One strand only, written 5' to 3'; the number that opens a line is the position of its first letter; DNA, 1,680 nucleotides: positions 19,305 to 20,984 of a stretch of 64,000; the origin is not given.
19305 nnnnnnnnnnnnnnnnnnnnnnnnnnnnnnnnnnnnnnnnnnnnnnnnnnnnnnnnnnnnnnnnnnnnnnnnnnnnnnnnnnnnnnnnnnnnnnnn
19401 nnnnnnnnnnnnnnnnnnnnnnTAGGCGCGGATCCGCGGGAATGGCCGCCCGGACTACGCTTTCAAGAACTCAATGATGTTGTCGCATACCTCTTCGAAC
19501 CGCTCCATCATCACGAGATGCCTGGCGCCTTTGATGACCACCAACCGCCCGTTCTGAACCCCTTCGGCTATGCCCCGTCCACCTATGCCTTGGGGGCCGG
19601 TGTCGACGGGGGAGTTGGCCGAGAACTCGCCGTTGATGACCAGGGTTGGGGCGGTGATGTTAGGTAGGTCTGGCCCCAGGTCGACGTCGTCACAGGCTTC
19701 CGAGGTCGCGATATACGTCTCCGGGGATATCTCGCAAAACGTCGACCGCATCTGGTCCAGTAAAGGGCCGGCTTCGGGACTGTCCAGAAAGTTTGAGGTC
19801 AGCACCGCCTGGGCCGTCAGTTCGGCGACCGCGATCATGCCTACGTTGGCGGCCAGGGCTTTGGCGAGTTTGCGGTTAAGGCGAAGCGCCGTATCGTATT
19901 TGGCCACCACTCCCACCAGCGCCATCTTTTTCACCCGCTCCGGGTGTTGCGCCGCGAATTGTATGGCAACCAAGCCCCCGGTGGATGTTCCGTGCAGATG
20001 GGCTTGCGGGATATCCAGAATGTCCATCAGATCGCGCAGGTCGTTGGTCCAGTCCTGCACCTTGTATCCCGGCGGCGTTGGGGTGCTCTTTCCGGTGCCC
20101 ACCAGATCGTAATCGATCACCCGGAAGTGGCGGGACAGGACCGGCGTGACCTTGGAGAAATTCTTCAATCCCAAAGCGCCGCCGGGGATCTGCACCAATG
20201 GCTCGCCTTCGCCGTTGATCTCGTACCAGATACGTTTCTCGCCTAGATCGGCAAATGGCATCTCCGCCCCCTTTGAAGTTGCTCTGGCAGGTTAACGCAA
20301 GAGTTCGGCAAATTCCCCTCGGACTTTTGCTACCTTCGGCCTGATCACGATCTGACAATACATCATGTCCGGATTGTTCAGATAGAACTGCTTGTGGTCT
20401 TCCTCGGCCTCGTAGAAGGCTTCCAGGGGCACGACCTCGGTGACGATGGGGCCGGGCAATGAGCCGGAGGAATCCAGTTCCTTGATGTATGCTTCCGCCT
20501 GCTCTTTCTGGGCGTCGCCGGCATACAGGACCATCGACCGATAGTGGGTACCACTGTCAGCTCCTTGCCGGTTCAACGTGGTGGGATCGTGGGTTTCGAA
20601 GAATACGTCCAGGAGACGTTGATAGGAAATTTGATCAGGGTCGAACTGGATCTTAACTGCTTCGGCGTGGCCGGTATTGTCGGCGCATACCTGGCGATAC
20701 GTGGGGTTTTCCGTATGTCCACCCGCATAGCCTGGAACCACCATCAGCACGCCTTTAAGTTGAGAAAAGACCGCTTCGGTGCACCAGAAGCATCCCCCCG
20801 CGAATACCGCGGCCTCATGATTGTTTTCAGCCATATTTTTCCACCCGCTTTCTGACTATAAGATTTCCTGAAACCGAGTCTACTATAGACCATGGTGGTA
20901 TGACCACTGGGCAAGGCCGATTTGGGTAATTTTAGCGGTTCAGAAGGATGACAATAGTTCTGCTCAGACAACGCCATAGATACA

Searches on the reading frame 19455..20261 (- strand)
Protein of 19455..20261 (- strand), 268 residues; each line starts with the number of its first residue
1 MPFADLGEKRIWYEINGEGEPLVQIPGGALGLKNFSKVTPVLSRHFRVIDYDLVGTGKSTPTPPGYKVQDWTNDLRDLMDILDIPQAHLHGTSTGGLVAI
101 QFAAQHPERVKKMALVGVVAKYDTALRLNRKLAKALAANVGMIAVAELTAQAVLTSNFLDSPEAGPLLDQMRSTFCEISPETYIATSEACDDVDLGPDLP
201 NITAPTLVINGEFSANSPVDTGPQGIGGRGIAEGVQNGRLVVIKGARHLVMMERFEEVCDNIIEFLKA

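Call 31: search_protein_families(library=pfam, max_evalue=0.001, proteins=[window:19455-20261:-])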
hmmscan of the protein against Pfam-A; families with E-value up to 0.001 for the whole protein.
window:19455-20261:- (268 aa): 3 families
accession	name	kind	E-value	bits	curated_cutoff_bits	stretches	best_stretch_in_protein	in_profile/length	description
PF00561.26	Abhydrolase_1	-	3.3e-20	73.2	25.8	1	21-126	2-113/245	alpha/beta hydrolase fold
PF12146.15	Hydrolase_4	-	6.5e-12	45.7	27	1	44-254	30-238/239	Serine aminopeptidase, S33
PF12697.13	Abhydrolase_6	-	2.2e-10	42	26.3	1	35-260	17-216/217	Alpha/beta hydrolase family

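Call 52: search_protein_families(library=padloc, max_evalue=0.01, proteins=[window:19455-20261:-])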
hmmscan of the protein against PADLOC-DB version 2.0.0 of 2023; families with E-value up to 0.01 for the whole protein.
window:19455-20261:- (268 aa): 0 families

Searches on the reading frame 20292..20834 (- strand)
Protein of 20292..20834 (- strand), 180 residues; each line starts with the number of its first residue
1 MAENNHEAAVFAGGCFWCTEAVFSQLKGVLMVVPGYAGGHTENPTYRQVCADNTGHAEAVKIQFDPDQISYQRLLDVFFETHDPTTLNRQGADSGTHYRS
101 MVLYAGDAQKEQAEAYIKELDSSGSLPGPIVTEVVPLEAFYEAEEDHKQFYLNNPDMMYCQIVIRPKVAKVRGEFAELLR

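Call 31: search_protein_families(library=pfam, max_evalue=0.001, proteins=[window:20292-20834:-])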
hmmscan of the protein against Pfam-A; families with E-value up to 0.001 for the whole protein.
window:20292-20834:- (180 aa): 1 family
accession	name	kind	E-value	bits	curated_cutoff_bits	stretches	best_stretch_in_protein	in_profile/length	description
PF01625.27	PMSR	-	8.7e-64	214.8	23.7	1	9-161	2-153/153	Peptide methionine sulfoxide reductase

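Call 52: search_protein_families(library=padloc, max_evalue=0.01, proteins=[window:20292-20834:-])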
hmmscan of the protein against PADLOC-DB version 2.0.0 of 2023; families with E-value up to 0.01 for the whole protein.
window:20292-20834:- (180 aa): 0 families

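Call 76: list_cluster_members(proteins=[window:20292-20834:-, window:10930-13380:-, window:13754-14638:-, window:28644-30050:+, P0004, P0010])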
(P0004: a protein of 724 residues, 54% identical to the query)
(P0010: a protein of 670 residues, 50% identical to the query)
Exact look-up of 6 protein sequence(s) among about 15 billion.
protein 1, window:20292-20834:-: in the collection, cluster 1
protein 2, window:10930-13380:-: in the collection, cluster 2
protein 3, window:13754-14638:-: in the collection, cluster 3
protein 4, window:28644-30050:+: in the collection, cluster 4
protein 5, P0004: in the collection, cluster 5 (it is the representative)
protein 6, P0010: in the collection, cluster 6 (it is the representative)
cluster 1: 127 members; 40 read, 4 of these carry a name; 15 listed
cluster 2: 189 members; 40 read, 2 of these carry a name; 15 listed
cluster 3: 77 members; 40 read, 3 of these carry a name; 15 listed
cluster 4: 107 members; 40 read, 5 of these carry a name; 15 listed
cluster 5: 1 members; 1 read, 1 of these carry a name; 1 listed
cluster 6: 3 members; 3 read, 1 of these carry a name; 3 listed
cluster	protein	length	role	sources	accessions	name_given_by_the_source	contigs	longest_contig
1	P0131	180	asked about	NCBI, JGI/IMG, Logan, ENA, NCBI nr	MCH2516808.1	MAG: peptide-methionine (S)-S-oxide reductase MsrA [Dehalococcoidia bacterium] | peptide-methionine (S)-S-oxide reductase MsrA [Dehalococcoidia bacterium]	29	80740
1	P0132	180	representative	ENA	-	-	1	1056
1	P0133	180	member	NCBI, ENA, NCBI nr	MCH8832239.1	MAG: peptide-methionine (S)-S-oxide reductase MsrA [Chloroflexi bacterium] | peptide-methionine (S)-S-oxide reductase MsrA [Chloroflexota bacterium]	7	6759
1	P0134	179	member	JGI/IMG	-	peptide-methionine (S)-S-oxide reductase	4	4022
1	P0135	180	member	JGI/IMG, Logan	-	peptide-methionine (S)-S-oxide reductase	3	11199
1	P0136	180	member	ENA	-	-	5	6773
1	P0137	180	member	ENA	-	-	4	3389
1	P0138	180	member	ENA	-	-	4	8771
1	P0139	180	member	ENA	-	-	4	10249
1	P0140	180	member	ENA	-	-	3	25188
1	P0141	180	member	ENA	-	-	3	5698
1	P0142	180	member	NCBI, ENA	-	-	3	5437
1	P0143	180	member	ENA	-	-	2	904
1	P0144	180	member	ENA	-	-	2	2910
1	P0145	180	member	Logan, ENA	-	-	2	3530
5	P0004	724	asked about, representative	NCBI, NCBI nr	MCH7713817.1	MAG: tetratricopeptide repeat protein [Chloroflexi bacterium] | tetratricopeptide repeat protein [Chloroflexota bacterium]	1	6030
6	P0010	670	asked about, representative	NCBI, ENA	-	-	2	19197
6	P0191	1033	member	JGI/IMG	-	tetratricopeptide (TPR) repeat protein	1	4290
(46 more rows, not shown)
